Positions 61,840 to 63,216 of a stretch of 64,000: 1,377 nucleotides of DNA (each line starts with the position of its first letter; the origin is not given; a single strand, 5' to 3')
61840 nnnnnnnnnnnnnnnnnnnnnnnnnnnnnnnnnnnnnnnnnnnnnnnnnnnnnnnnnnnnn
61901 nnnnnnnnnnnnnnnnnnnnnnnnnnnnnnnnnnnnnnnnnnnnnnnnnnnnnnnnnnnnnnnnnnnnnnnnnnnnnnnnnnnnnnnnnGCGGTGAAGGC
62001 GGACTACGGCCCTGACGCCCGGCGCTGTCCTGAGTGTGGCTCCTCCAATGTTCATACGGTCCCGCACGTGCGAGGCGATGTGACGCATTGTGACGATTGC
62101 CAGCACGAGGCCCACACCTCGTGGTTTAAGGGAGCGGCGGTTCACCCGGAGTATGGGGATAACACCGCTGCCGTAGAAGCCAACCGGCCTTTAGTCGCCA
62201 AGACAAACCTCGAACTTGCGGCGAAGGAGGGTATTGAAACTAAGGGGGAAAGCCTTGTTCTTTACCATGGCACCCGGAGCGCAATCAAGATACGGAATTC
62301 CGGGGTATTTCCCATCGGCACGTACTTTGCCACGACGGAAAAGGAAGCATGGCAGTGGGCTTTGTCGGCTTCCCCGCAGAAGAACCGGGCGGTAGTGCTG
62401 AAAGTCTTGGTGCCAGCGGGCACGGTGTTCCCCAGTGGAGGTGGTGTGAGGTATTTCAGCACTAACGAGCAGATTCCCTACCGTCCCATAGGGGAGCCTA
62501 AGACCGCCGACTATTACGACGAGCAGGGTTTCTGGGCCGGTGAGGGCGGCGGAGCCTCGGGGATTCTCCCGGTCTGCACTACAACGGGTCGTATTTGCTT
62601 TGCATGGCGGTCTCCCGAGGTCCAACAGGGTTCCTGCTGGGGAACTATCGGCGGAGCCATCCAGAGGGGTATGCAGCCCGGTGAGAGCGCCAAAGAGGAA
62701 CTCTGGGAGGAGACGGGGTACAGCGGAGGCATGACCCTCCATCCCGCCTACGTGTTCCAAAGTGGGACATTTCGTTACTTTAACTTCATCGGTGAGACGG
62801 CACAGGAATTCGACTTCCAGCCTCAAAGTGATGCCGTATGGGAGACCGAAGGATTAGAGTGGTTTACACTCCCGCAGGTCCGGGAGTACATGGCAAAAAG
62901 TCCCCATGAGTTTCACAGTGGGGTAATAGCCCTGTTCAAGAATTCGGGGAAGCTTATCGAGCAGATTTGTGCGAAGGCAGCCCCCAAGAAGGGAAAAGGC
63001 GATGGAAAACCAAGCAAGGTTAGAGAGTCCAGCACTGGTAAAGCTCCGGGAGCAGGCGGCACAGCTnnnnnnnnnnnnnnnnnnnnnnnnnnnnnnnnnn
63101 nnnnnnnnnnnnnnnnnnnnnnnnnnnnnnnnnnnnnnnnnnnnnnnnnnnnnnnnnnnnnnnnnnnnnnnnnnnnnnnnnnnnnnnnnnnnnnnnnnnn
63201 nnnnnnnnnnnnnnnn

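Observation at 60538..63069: PARP/DT-like ADP-ribosyltransferase signature fused to a Nudix-like box in an 843-aa protein at the end of the structural module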

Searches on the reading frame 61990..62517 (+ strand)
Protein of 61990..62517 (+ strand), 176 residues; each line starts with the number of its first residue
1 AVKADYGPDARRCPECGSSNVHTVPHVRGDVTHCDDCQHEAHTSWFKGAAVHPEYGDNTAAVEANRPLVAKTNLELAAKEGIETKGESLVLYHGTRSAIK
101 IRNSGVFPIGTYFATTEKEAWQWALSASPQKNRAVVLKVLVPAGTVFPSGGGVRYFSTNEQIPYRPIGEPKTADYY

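Call 24: search_protein_representatives(protein=window:61990-62517:+)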
Query: 176 residues. Proteins with E-value up to 0.001 (for the whole library): 30; up to 1e-10: 9; up to 1e-30: 0. The best 30 are listed.
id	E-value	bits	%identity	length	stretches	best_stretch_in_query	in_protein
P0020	8.4e-19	84.1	55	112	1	65-168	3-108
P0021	3.1e-17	79.0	48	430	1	55-167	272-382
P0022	4.0e-17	78.6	45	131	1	46-162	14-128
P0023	1.0e-16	77.2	48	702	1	58-171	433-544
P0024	1.6e-16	76.7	54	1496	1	72-166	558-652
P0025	1.5e-14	70.2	49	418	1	57-162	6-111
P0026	1.9e-14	69.9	40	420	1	56-171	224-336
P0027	2.0e-11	60.0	43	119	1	75-164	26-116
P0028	7.5e-11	58.2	36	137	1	56-163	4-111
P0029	4.1e-10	55.8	42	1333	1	60-170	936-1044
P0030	1.4e-09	54.0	41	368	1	56-168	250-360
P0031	2.3e-08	50.1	37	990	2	60-165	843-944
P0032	1.0e-07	48.0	46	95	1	57-125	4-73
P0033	1.7e-07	47.3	43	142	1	73-147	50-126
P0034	3.0e-07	46.4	41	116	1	66-164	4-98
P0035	6.8e-07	45.3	36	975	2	55-171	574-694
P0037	2.9e-06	43.2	38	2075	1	59-173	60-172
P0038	1.3e-05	41.1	38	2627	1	73-164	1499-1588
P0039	7.3e-05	38.7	37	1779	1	77-169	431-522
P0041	1.0e-04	38.2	39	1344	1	72-172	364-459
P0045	3.1e-04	36.6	48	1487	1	73-165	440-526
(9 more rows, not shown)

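Call 26: search_protein_families(library=pfam, proteins=[P0020, P0021, P0022, P0023, P0024, P0025, P0026, P0029, P0031, P0035], max_evalue=0.01)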
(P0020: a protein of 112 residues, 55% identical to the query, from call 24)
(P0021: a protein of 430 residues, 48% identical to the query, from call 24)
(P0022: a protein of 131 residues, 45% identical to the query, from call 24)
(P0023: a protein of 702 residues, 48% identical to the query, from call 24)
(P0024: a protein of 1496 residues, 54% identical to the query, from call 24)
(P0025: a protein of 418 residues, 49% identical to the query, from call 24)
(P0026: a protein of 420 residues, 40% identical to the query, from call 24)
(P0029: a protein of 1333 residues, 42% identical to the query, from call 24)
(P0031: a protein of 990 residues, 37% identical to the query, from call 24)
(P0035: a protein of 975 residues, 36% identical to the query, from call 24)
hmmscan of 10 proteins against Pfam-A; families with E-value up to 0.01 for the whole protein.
P0020 (112 aa): 0 families

P0021 (430 aa): 1 family
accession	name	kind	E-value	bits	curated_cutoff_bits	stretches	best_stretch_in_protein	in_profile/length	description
PF18760.7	ART-PolyVal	-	0.0029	18.8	31.2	0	307-348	7-47/140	ADP-Ribosyltransferase in polyvalent proteins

P0022 (131 aa): 1 family
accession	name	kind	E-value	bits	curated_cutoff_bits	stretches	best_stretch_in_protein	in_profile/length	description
PF18760.7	ART-PolyVal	-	0.00092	20.4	31.2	1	55-104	4-53/140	ADP-Ribosyltransferase in polyvalent proteins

P0023 (702 aa): 2 families
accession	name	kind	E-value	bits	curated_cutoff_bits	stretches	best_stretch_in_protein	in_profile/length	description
PF18760.7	ART-PolyVal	-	5.9e-08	34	31.2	0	465-506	7-47/140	ADP-Ribosyltransferase in polyvalent proteins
PF13151.12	DUF3990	-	5e-05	23.5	32.2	1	281-325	2-46/152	Protein of unknown function (DUF3990)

P0024 (1496 aa): 0 families

P0025 (418 aa): 1 family
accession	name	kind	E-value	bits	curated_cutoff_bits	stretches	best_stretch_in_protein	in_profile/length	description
PF03433.18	EspA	-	0.0082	16.5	23.4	0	160-206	90-140/180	EspA-like secreted protein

P0026 (420 aa): 0 families

P0029 (1333 aa): 3 families
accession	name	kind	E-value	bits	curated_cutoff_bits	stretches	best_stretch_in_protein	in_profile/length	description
PF18760.7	ART-PolyVal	-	7.1e-59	199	31.2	3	242-435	1-140/140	ADP-Ribosyltransferase in polyvalent proteins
PF13151.12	DUF3990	-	5.6e-08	33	32.2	1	249-307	2-58/152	Protein of unknown function (DUF3990)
PF10263.15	SprT-like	-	0.00061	20.1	25.6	0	22-92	43-98/108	SprT-like family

P0031 (990 aa): 1 family
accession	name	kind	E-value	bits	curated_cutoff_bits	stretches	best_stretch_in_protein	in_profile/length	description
PF18760.7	ART-PolyVal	-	0.0085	17.3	31.2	0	529-564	8-47/140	ADP-Ribosyltransferase in polyvalent proteins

P0035 (975 aa): 2 families
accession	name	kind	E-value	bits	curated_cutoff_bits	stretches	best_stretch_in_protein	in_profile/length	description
PF18760.7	ART-PolyVal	-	7.4e-23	82.3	31.2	2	719-961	3-132/140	ADP-Ribosyltransferase in polyvalent proteins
PF13151.12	DUF3990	-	9.5e-05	22.6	32.2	1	723-768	3-46/152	Protein of unknown function (DUF3990)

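Call 72: search_protein_families(library=pfam, proteins=[P0037, P0038, P0039, P0041, P0045], max_evalue=0.0001)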
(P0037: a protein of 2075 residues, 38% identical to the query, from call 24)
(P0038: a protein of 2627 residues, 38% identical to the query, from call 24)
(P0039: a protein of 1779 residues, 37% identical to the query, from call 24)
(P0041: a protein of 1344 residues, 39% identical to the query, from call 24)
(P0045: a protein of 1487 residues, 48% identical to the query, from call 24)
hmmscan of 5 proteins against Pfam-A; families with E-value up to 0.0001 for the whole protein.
P0037 (2075 aa): 0 families

P0038 (2627 aa): 1 family
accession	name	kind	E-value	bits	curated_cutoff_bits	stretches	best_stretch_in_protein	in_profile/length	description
PF18814.6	PBECR5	-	1.9e-12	48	25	1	905-1021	12-133/239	phage-Barnase-EndoU-ColicinE5/D-RelE like nuclease5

P0039 (1779 aa): 0 families

P0041 (1344 aa): 0 families

P0045 (1487 aa): 0 families

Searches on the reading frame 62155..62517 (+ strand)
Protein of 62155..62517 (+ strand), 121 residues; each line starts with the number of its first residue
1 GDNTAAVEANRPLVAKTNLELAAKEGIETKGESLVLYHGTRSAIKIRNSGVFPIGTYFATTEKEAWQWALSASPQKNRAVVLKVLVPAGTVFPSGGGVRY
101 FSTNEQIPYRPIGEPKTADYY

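Call 30: search_solved_structures(query=A3, max_evalue=10, show_alignments=4)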
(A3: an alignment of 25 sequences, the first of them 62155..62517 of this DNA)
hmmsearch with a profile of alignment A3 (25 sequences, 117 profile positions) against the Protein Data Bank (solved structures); distinct sequences matched with E-value up to 10: 10.
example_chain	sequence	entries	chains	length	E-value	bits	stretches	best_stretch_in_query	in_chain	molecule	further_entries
7kw8_A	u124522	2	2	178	0.24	14.3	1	37-98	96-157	tRNA 2'-phosphotransferase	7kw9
9g7o_A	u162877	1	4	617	0.27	14.2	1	56-92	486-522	Janthinobacterium lividum PE-like toxin catalytically inactive mutant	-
2pqf_A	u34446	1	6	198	0.3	14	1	50-87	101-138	Poly [ADP-ribose] polymerase 12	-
8xpx_A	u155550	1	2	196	0.57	13.2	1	50-87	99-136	Protein mono-ADP-ribosyltransferase PARP12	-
6v3w_A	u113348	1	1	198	0.58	13.1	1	50-87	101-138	Protein mono-ADP-ribosyltransferase PARP12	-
9k3a_B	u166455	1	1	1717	0.69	12.9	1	37-71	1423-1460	Tail protein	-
2o55_A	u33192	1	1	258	2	11.4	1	26-46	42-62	putative glycerophosphodiester phosphodiesterase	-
5zqo_A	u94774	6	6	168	2.6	11.1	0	5-74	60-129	Tankyrase-2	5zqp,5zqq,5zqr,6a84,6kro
9txt_A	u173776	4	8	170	2.7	11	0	5-74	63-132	Poly [ADP-ribose] polymerase tankyrase-2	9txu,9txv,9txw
7o6x_BBB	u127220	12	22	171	2.7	11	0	5-74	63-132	Poly [ADP-ribose] polymerase tankyrase-2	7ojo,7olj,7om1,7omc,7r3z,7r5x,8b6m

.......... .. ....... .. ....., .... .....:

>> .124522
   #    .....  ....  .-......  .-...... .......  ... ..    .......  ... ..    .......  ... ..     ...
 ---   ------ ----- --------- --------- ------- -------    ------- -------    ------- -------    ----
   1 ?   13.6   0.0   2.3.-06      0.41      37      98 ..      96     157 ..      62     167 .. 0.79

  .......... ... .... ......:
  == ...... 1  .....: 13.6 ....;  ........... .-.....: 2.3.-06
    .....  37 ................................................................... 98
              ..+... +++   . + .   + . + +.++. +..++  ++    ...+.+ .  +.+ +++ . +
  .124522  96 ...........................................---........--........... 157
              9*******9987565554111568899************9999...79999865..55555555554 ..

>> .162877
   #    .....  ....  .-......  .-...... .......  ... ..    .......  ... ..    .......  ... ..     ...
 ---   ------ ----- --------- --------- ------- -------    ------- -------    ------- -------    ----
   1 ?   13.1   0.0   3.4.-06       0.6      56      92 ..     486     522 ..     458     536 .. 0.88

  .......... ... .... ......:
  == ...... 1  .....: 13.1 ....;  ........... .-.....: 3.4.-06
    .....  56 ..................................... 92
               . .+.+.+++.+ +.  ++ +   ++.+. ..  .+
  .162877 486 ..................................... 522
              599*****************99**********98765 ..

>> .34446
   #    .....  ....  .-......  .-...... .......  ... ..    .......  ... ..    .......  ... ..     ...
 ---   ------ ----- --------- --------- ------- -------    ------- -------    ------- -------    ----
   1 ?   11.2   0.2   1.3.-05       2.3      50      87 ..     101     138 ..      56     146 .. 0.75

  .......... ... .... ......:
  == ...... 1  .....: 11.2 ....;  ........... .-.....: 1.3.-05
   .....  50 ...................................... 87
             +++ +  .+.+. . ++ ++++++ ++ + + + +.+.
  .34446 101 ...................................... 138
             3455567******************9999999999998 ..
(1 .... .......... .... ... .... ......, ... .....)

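Call 38: predict_structure(alignment_id=A3)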
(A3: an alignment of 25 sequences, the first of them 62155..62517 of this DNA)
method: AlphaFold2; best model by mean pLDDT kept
length: 121 residues; sequences in the alignment: 25
mean_pLDDT: 93.1   pTM: 0.86
mean pLDDT of the five models: 93.1, 92.5, 92.1, 91.6, 89.1
residues with pLDDT >= 90: 96; 70-90: 22; 50-70: 3; < 50: 0
segments of 3 or more residues with pLDDT < 50: none
pLDDT, mean of each block of 10 residues (from residue 1): 79 96 97 98 96 97 95 85 98 93 97 90 58
secondary structure, 60 per line:
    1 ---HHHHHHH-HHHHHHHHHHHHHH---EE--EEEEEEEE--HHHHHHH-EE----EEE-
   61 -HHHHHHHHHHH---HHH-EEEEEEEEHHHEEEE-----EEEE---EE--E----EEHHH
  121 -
elements in order: H4-10 H12-25 E33-40 H43-49 E57-59 H62-72 E80-87 E91-94 E100-103

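Call 78: search_dna_similar(query=window:62155-62517:+, collection=phages, mode=protein, max_evalue=0.01, max_rows=25)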
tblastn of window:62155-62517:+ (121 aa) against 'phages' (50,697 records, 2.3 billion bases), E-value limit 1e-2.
No match.

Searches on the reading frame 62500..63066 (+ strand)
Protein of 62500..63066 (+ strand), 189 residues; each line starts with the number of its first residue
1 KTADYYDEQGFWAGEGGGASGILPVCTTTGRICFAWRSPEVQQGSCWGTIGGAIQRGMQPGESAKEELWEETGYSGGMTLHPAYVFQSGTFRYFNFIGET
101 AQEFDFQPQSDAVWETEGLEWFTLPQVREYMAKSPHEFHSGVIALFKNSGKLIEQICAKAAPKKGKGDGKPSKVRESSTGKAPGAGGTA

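Call 44: search_protein_families(library=ncbifam, proteins=[window:62500-63066:+], max_evalue=0.1)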
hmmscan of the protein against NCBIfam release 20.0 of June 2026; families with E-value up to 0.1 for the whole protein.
window:62500-63066:+ (189 aa): 2 families
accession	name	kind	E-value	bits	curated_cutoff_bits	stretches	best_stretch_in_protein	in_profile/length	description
NF006530.0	PRK08999.1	equivalog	0.014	14.4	245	1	27-74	15-62/315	Nudix family hydrolase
NF001938.0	PRK00714.1-5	equivalog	0.09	12.1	116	1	39-77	39-77/172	RNA pyrophosphohydrolase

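Call 55: search_solved_structures(query=A6, max_evalue=0.01, show_alignments=2)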
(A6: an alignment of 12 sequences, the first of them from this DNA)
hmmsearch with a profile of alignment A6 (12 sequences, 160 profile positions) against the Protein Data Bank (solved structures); distinct sequences matched with E-value up to 0.01: 14.
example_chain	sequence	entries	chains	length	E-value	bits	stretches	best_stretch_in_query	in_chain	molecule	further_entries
1v8i_A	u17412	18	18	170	1.7e-06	31.2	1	52-139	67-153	ADP-ribose pyrophosphatase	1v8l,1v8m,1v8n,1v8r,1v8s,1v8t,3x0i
1v8u_A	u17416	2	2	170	9.1e-06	28.9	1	52-139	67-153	ADP-ribose pyrophosphatase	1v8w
1v8v_A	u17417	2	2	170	9.1e-06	28.9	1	52-139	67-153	ADP-ribose pyrophosphatase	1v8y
3ac9_A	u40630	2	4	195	0.0078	19.3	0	43-80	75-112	ADP-sugar pyrophosphatase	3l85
3aca_A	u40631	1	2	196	0.0079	19.3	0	43-80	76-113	ADP-sugar pyrophosphatase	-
5lon_A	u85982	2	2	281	0.008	19.3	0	57-137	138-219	KLLA0F23980p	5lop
4k6e_A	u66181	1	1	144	0.0082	19.3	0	45-138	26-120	mRNA-decapping enzyme subunit 2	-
2jvb_A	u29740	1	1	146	0.0085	19.2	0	45-138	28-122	mRNA-decapping enzyme subunit 2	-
5qj4_A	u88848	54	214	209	0.0086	19.2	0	43-80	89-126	ADP-sugar pyrophosphatase | NUDT5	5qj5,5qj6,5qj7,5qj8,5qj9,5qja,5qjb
3bm4_A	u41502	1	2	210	0.0087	19.2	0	43-80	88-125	ADP-sugar pyrophosphatase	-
2dsc_A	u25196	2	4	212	0.0088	19.2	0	43-80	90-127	ADP-sugar pyrophosphatase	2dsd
5otn_A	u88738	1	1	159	0.0092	19.1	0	26-127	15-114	Nudix (Nucleoside diphosphate linked moiety X)-type motif 1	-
9q0n_E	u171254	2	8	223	0.0093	19.1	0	43-80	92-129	ADP-sugar pyrophosphatase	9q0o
5nqr_A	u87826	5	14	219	0.0094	19.1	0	43-80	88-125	ADP-sugar pyrophosphatase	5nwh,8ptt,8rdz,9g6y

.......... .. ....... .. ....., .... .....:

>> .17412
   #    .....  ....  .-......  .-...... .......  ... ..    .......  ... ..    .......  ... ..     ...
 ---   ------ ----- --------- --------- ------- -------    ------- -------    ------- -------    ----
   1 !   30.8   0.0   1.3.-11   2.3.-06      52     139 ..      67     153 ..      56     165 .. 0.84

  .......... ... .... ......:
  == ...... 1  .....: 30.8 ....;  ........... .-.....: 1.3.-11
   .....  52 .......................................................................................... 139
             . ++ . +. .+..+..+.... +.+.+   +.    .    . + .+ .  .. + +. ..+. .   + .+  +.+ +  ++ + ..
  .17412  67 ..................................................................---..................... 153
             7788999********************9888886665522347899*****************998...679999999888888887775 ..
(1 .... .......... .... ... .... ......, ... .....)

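Call 85: find_homologous_proteins(query=A6, max_evalue=1e-10)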
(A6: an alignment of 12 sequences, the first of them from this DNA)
Query A6 (12 sequences) (161 aa, profile of the alignment): 50 proteins with E <= 1e-10 among 2648 candidates.
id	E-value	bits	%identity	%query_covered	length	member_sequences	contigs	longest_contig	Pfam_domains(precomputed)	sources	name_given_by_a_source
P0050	5.2e-66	239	58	96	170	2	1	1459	PF00293.35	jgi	jgi:8-oxo-dGTP pyrophosphatase MutT (NUDIX family)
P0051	1.8e-65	238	53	98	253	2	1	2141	PF00293.35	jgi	jgi:8-oxo-dGTP pyrophosphatase MutT (NUDIX family)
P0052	9.0e-65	235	55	98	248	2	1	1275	PF00293.35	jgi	jgi:8-oxo-dGTP pyrophosphatase MutT (NUDIX family)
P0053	1.1e-63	232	50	100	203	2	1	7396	PF00293.35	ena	-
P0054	5.0e-62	226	57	94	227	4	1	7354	PF00293.35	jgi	jgi:8-oxo-dGTP pyrophosphatase MutT (NUDIX family)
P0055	8.0e-60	219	54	94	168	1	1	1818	PF00293.35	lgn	-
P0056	3.4e-59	217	52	99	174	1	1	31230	PF00293.35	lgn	-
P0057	2.0e-58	215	56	93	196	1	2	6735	PF00293.35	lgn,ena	-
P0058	2.5e-58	214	59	91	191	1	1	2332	PF00293.35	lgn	-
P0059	3.9e-58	214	53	96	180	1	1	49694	PF00293.35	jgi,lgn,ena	-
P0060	2.7e-57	211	59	90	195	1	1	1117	PF00293.35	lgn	-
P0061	2.9e-57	211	54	92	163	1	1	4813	PF00293.35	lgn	-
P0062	3.2e-57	211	56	91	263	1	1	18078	PF00293.35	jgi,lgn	jgi:8-oxo-dGTP pyrophosphatase MutT (NUDIX family)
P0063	1.2e-56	209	59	91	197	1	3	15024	PF00293.35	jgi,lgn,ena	jgi:8-oxo-dGTP pyrophosphatase MutT (NUDIX family)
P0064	1.2e-56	209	59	91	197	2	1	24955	PF00293.35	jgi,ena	-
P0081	1.0e-41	160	47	91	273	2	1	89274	PF08398.16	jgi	jgi:8-oxo-dGTP pyrophosphatase MutT (NUDIX family)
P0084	2.7e-40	156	43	86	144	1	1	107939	PF00293.35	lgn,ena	-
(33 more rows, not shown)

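Call 86: find_encoding_contigs(protein=P0084, flank=7000, max_places=1)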
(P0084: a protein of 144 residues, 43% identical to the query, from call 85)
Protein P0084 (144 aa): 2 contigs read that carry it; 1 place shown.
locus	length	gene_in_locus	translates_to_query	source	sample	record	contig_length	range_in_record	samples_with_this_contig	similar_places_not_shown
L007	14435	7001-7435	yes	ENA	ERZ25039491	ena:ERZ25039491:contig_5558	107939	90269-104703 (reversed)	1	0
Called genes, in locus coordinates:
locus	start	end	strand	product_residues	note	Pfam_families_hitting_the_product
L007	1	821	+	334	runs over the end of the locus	PF13793:Pribosyltran_N, PF00156:Pribosyltran, PF14572:Pribosyl_synth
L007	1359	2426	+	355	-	PF09414:RNA_ligase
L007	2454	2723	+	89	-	-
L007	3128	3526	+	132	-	-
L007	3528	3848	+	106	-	-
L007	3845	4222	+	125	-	-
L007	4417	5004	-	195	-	PF13391:HNH_2 (weak)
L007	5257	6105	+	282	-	PF01513:NAD_kinase, PF20143:NAD_kinase_C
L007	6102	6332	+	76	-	-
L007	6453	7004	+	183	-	-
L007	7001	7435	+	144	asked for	PF00293:NUDIX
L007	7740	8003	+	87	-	-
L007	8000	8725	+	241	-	PF00149:Metallophos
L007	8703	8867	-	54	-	-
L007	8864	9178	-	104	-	-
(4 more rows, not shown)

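Call 87: find_encoding_contigs(protein=P0081, flank=7000, max_places=1)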
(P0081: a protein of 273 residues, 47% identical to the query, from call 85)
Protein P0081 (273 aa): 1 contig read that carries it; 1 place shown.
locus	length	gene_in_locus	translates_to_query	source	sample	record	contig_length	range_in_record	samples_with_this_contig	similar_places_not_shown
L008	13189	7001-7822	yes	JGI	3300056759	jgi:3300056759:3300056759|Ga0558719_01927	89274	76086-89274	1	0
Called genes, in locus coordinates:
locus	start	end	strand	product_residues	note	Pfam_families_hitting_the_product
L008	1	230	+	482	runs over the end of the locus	PF14284:PcfJ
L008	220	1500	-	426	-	PF00534:Glycos_transf_1 (weak)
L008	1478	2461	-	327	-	PF04230:PS_pyruv_trans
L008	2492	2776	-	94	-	-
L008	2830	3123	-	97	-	-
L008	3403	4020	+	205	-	PF03462:PCRF, PF00472:RF-1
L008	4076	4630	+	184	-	-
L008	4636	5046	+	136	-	PF00226:DnaJ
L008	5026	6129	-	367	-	PF13450:NAD_binding_8, PF03275:GLF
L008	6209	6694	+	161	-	-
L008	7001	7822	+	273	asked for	PF08398:Phospholip_A2_4 (weak)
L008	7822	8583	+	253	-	PF12146:Hydrolase_4 (faint), PF00561:Abhydrolase_1 (faint)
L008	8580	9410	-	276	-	PF00535:Glycos_transf_2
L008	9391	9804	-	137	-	-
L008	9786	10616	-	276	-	-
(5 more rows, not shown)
